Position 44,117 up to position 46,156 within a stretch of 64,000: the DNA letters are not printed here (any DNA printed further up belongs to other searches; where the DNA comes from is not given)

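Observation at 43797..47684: An Rrf2 (NsrR-like) regulator, an orphan Enzyme-I homologue and hcp, with a candidate Rrf2 operator overlapping a probable leaderless start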

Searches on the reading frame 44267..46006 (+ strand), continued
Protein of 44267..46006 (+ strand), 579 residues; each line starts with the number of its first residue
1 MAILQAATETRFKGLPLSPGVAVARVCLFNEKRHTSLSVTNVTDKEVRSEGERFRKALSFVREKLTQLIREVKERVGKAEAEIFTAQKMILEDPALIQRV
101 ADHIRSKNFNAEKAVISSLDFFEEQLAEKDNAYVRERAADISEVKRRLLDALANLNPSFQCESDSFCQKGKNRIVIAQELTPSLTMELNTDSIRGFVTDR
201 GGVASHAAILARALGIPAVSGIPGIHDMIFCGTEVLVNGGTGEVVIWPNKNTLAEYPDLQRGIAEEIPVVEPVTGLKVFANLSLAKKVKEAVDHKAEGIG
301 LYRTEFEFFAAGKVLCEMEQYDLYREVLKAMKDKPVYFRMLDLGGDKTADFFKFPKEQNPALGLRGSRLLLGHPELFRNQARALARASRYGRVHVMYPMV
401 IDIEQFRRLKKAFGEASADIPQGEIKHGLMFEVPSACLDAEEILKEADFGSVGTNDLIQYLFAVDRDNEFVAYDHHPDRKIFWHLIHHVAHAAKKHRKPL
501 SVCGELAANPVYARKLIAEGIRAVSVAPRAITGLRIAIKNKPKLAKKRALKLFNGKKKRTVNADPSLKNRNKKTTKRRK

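Call 17: search_protein_families(library=pfam, max_evalue=0.001, proteins=[L021:3348-3869:+, L021:5720-6868:+, L022:8117-8560:+, L022:7235-7669:-, L025:2608-4242:+, L019:7638-9452:-, L019:11608-12738:-, L018:2977-4989:+, L024:6600-8774:+, L020:5727-8318:+])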
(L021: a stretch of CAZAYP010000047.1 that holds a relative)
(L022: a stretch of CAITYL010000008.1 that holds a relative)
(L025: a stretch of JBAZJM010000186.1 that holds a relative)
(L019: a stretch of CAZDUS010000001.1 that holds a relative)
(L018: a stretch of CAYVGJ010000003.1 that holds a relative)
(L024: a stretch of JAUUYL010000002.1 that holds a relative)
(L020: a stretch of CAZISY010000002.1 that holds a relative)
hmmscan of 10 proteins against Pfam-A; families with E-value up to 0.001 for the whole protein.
L021:3348-3869:+ (173 aa): 2 families
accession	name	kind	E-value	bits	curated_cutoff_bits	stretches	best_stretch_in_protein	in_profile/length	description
PF00156.33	Pribosyltran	-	1.5e-12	47.5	26.3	1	29-151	5-124/158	Phosphoribosyl transferase domain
PF14681.12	UPRTase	-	0.00049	20.1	27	1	113-162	119-168/206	Uracil phosphoribosyltransferase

L021:5720-6868:+ (382 aa): 11 families
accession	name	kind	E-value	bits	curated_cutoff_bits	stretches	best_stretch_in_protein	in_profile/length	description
PF07992.20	Pyr_redox_2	-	1.5e-53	182.6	26.1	1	1-283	1-284/291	Pyridine nucleotide-disulphide oxidoreductase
PF00070.33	Pyr_redox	-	7.8e-19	68.4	22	1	140-215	1-78/82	Pyridine nucleotide-disulphide oxidoreductase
PF03486.20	HI0933_like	-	1.3e-08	35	50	0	141-173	3-35/244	HI0933-like protein Rossmann domain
PF01266.30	DAO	-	1.5e-08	35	27.9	0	141-170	2-31/353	FAD dependent oxidoreductase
PF13738.12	Pyr_redox_3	-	1.9e-08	34.4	30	0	2-106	166-269/305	Pyridine nucleotide-disulphide oxidoreductase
PF01134.28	GIDA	-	1.1e-07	31.7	22.1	1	2-30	1-29/391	Glucose inhibited division protein A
PF01262.27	AlaDh_PNT_C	-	3.5e-07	30.3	23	0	2-30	30-58/214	Alanine dehydrogenase/PNT, C-terminal domain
PF13241.12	NAD_binding_7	-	3e-05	25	22.1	0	2-33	9-40/104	Putative NAD(P)-binding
PF01593.30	Amino_oxidase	-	6.6e-05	22.8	19.8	0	180-234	200-255/443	Flavin containing amine oxidoreductase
PF00890.30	FAD_binding_2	-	6.7e-05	22.7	20.4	0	141-172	2-33/414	FAD binding domain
PF12831.13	FAD_oxidored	-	0.00026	20.8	27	0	3-30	2-29/416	FAD dependent oxidoreductase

L022:8117-8560:+ (148 aa): 0 families

L022:7235-7669:- (144 aa): 1 family
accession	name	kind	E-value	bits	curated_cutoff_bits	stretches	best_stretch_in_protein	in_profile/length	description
PF15738.11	YafQ_toxin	-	1.5e-07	32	30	1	59-142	5-86/88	Bacterial toxin of type II toxin-antitoxin system, YafQ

L025:2608-4242:+ (544 aa): 3 families
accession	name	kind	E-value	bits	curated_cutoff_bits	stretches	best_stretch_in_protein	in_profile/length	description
PF00152.25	tRNA-synt_2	-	6.6e-87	291.9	25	1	200-538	2-307/308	tRNA synthetases class II (D, K and N)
PF01336.31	tRNA_anti-codon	-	2.4e-16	59.9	27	1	107-182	2-74/75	OB-fold nucleic acid binding domain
PF01409.25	tRNA-synt_2d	-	0.00037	20.5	19.8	0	492-532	194-235/246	tRNA synthetases class II core domain (F)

L019:7638-9452:- (604 aa): 1 family
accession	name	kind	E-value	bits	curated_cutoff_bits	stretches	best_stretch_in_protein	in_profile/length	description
PF00496.27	SBP_bac_5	-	5.7e-73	246.6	32.4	1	101-478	1-362/368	Bacterial extracellular solute-binding proteins, family 5 Middle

L019:11608-12738:- (376 aa): 4 families
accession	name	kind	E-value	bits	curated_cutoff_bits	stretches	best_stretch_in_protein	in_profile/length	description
PF13635.12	DUF4143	-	4.5e-27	95.2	28.1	1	176-324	2-159/160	Domain of unknown function (DUF4143)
PF13173.12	AAA_14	-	9.1e-26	90.8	27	1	15-131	2-128/129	AAA domain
PF08279.18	HTH_11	-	0.00012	22.4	25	1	192-231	4-42/55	HTH domain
PF00004.35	AAA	-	0.00063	20.6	21.2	0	18-78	1-71/131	ATPase family associated with various cellular activities (AAA)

L018:2977-4989:+ (670 aa): 4 families
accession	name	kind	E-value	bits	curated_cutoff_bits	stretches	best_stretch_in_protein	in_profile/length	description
PF00456.26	Transketolase_N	-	3.6e-140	467.1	22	1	9-340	2-334/334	Transketolase, thiamine diphosphate binding domain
PF02779.29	Transket_pyr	-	2.4e-48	164.5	27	1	359-531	3-173/174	Transketolase, pyrimidine binding domain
PF22613.1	Transketolase_C_1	-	5e-46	156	27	1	544-656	1-113/113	Transketolase-like TK C-terminal domain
PF02780.25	Transketolase_C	-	6.2e-09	36.3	25.9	1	551-660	7-124/124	Transketolase, C-terminal domain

L024:6600-8774:+ (724 aa): 5 families
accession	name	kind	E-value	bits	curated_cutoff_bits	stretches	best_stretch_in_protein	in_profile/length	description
PF03190.21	Thioredox_DsbH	-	8.3e-79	263.7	27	1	42-202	2-162/163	Protein of unknown function, DUF255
PF13899.12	Thioredoxin_7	-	2.9e-12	47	27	1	61-151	1-83/83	Thioredoxin-like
PF06662.19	C5-epim_C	-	6.1e-07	29.6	23.3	0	454-512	31-84/188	D-glucuronyl C5-epimerase C-terminus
PF07470.19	Glyco_hydro_88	-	9.3e-06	25.3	26.6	0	454-604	31-157/352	Glycosyl Hydrolase Family 88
PF07944.18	Beta-AFase-like_GH127_cat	-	8.3e-05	22.2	24.9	0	457-562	130-212/376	Beta-L-arabinofuranosidase, GH127 catalytic domain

L020:5727-8318:+ (863 aa): 5 families
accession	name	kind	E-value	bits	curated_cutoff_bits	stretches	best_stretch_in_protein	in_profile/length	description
PF08482.15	HrpB_C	-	1.2e-38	132.9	25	1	735-862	2-129/133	ATP-dependent helicase C-terminal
PF00271.37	Helicase_C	-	3.7e-13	50.1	23.5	1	232-350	11-109/110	Helicase conserved C-terminal domain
PF00270.35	DEAD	-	1.6e-11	44.7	26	1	28-179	5-162/167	DEAD/DEAH box helicase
PF21010.2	HA2_C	-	1.1e-09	39.1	21.3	1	441-497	1-74/77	Helicase associated domain (HA2), ratchet-like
PF04408.29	HA2_N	-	2.2e-08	34.4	21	1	412-440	1-29/29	Helicase associated domain (HA2), winged-helix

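Call 19: find_encoding_contigs(protein=P0116, flank=6000, max_places=3)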
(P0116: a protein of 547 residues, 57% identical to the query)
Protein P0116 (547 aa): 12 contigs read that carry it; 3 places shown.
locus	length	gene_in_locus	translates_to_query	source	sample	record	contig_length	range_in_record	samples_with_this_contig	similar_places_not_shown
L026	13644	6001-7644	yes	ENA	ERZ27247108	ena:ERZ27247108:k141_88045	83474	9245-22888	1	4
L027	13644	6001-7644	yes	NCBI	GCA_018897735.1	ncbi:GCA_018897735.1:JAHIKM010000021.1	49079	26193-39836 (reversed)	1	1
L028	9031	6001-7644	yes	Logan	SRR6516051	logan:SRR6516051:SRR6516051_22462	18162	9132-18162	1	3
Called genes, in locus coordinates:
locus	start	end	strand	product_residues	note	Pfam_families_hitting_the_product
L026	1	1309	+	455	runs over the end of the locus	PF02321:OEP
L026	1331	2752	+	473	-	PF19335:HMBD, PF25917:BSH_RND (weak), PF25919:BSH_CusB, PF25973:BSH_CzcB, PF25869:3HB_CusB, PF25954:Beta-barrel_RND_2, PF25975:CzcB_C, PF25989:YknX_C, +1 more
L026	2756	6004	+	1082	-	PF00873:ACR_tran, PF03176:MMPL (weak), PF00873:ACR_tran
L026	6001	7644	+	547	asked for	PF05524:PEP-utilisers_N, PF00391:PEP-utilizers, PF02896:PEP-utilizers_C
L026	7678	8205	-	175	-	PF01558:POR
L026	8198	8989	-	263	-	PF02775:TPP_enzyme_C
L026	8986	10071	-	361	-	PF01855:POR_N, PF02780:Transketolase_C (weak), PF17147:PFOR_II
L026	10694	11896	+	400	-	PF12801:Fer4_5, PF00037:Fer4 (faint), PF12798:Fer4_3 (faint), PF12837:Fer4_6 (faint), PF13187:Fer4_9 (faint), PF13237:Fer4_10 (faint), PF12801:Fer4_5 (weak), PF12838:Fer4_7 (weak), +2 more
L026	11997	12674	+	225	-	PF02666:PS_Dcarbxylase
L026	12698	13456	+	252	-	PF01066:CDP-OH_P_transf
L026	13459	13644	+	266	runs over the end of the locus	PF03167:UDG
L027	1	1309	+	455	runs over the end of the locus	PF02321:OEP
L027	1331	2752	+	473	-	PF19335:HMBD, PF25917:BSH_RND (weak), PF25919:BSH_CusB, PF25973:BSH_CzcB, PF25869:3HB_CusB, PF25954:Beta-barrel_RND_2, PF25975:CzcB_C, PF25989:YknX_C, +1 more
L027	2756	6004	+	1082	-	PF00873:ACR_tran, PF03176:MMPL (weak), PF00873:ACR_tran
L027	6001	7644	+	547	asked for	PF05524:PEP-utilisers_N, PF00391:PEP-utilizers, PF02896:PEP-utilizers_C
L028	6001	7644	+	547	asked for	PF05524:PEP-utilisers_N, PF00391:PEP-utilizers, PF02896:PEP-utilizers_C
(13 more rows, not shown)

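Call 20: find_encoding_contigs(protein=P0098, flank=6000, max_places=2)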
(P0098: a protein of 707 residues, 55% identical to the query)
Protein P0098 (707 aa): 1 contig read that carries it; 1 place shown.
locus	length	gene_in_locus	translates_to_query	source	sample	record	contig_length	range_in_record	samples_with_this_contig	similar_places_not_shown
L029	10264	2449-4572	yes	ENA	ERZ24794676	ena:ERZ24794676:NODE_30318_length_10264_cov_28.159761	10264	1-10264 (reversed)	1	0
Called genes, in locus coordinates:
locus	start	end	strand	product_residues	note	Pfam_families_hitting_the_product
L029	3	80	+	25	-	?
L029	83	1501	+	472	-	PF02233:PNTB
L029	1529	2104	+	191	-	PF00210:Ferritin (weak), PF02915:Rubrerythrin, PF23458:DUF7130, PF21349:RUBY_RBDX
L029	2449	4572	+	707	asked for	PF01451:LMWPc, PF05524:PEP-utilisers_N, PF00391:PEP-utilizers, PF02896:PEP-utilizers_C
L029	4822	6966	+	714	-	PF03190:Thioredox_DsbH, PF13899:Thioredoxin_7, PF13098:Thioredoxin_2 (weak)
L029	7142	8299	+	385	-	PF03773:ArsP_1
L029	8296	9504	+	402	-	PF00753:Lactamase_B (weak), PF19583:ODP, PF00258:Flavodoxin_1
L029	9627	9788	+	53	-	PF00301:Rubredoxin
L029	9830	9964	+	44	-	-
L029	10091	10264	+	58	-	?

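Call 21: find_encoding_contigs(protein=P0095, flank=6000, max_places=3)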
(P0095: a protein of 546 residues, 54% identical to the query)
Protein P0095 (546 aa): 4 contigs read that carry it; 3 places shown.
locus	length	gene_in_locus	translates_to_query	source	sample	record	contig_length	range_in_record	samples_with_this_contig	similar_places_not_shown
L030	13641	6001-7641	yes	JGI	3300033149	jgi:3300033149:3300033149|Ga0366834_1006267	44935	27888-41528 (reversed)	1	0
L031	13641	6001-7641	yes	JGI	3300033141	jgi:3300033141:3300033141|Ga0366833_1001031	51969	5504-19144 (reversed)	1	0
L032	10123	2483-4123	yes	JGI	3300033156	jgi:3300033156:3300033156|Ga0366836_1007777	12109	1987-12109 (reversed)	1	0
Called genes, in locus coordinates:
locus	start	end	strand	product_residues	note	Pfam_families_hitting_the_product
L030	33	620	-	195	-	PF01180:DHO_dh (faint)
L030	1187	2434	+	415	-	PF05222:AlaDh_PNT_N, PF02826:2-Hacid_dh_C (faint), PF01262:AlaDh_PNT_C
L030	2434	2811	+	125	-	PF12769:PNTB_4TM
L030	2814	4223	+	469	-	PF02233:PNTB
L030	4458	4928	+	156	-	PF01475:FUR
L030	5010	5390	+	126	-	PF06397:Desulfoferrod_N, PF01880:Desulfoferrodox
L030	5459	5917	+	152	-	PF02915:Rubrerythrin, PF13668:Ferritin_2 (weak), PF22277:EncFtn-like (faint)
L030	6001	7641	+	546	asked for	PF05524:PEP-utilisers_N, PF00391:PEP-utilizers, PF02896:PEP-utilizers_C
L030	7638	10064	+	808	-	PF14522:Cytochrome_C7 (faint), PF22113:Mtrc-MtrF_II-IV_dom (faint), PF14537:Cytochrom_c3_2 (faint)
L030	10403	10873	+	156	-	PF06397:Desulfoferrod_N, PF01880:Desulfoferrodox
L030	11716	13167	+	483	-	PF02321:OEP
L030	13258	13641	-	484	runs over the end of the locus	PF08521:2CSK_N (weak), PF26769:HAMP_PhoQ, PF00512:HisKA, PF02518:HATPase_c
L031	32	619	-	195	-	PF01180:DHO_dh (faint)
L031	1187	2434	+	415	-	PF05222:AlaDh_PNT_N, PF02826:2-Hacid_dh_C (faint), PF01262:AlaDh_PNT_C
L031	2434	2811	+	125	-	PF12769:PNTB_4TM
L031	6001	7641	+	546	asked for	PF05524:PEP-utilisers_N, PF00391:PEP-utilizers, PF02896:PEP-utilizers_C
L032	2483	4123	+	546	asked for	PF05524:PEP-utilisers_N, PF00391:PEP-utilizers, PF02896:PEP-utilizers_C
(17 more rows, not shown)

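Call 24: find_encoding_contigs(protein=P0087, flank=6000, max_places=1)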
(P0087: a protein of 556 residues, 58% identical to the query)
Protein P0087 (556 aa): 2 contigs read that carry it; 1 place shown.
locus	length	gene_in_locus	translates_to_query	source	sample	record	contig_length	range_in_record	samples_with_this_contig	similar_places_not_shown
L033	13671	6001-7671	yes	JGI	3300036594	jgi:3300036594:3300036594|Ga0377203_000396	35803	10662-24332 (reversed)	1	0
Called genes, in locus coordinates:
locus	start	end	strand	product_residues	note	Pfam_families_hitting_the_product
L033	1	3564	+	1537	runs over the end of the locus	PF05170:AsmA (faint), PF05359:DUF748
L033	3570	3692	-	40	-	-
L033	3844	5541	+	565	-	PF00370:FGGY_N, PF02782:FGGY_C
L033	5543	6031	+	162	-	PF01928:CYTH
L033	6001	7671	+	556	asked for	PF05524:PEP-utilisers_N, PF00391:PEP-utilizers, PF02896:PEP-utilizers_C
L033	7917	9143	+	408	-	PF01938:TRAM, PF05958:tRNA_U5-meth_tr (weak)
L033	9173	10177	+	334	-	PF00149:Metallophos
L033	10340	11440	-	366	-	PF01208:URO-D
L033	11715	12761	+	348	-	PF01408:GFO_IDH_MocA, PF03447:NAD_binding_3, PF22725:GFO_IDH_MocA_C3, PF02894:GFO_IDH_MocA_C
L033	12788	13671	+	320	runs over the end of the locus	PF01261:AP_endonuc_2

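Call 25: find_encoding_contigs(protein=P0097, flank=6000, max_places=1)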
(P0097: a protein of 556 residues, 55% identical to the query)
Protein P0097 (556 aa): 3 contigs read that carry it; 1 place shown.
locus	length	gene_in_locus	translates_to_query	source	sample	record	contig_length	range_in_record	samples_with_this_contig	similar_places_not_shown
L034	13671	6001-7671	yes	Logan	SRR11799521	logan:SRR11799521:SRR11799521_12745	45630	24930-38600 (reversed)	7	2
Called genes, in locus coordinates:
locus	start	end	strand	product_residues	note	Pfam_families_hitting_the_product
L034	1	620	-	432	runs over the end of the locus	-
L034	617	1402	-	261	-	PF17131:TP_0789-like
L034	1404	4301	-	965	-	PF03176:MMPL, PF02460:Patched, PF12349:Sterol-sensing, PF03176:MMPL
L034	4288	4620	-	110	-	PF01022:HTH_5, PF12802:MarR_2 (weak), PF12840:HTH_20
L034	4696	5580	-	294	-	PF00989:PAS, PF08448:PAS_4 (weak), PF13188:PAS_8 (weak), PF13426:PAS_9, PF00990:GGDEF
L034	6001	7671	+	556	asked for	PF05524:PEP-utilisers_N, PF00391:PEP-utilizers, PF02896:PEP-utilizers_C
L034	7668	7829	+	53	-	PF00301:Rubredoxin, PF21349:RUBY_RBDX (faint)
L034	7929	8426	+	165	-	PF00210:Ferritin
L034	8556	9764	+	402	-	PF19583:ODP, PF00258:Flavodoxin_1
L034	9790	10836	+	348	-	PF00389:2-Hacid_dh, PF03446:NAD_binding_2 (faint), PF02826:2-Hacid_dh_C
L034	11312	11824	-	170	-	PF13668:Ferritin_2 (faint), PF02915:Rubrerythrin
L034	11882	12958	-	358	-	PF13472:Lipase_GDSL_2, PF16822:ALGX (faint)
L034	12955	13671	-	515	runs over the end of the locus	-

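Call 26: find_encoding_contigs(protein=P0106, flank=6000, max_places=1)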
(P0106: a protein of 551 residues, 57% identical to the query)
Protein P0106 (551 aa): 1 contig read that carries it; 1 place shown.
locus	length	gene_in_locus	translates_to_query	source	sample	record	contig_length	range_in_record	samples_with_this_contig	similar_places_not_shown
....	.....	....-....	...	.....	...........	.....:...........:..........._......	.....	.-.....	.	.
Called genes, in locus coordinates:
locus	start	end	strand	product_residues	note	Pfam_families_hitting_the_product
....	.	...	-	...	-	?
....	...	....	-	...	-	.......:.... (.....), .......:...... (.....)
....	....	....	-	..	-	-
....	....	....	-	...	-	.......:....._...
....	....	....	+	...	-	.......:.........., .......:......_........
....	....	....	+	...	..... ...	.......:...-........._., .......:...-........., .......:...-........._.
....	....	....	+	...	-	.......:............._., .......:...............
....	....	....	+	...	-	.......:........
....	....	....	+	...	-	-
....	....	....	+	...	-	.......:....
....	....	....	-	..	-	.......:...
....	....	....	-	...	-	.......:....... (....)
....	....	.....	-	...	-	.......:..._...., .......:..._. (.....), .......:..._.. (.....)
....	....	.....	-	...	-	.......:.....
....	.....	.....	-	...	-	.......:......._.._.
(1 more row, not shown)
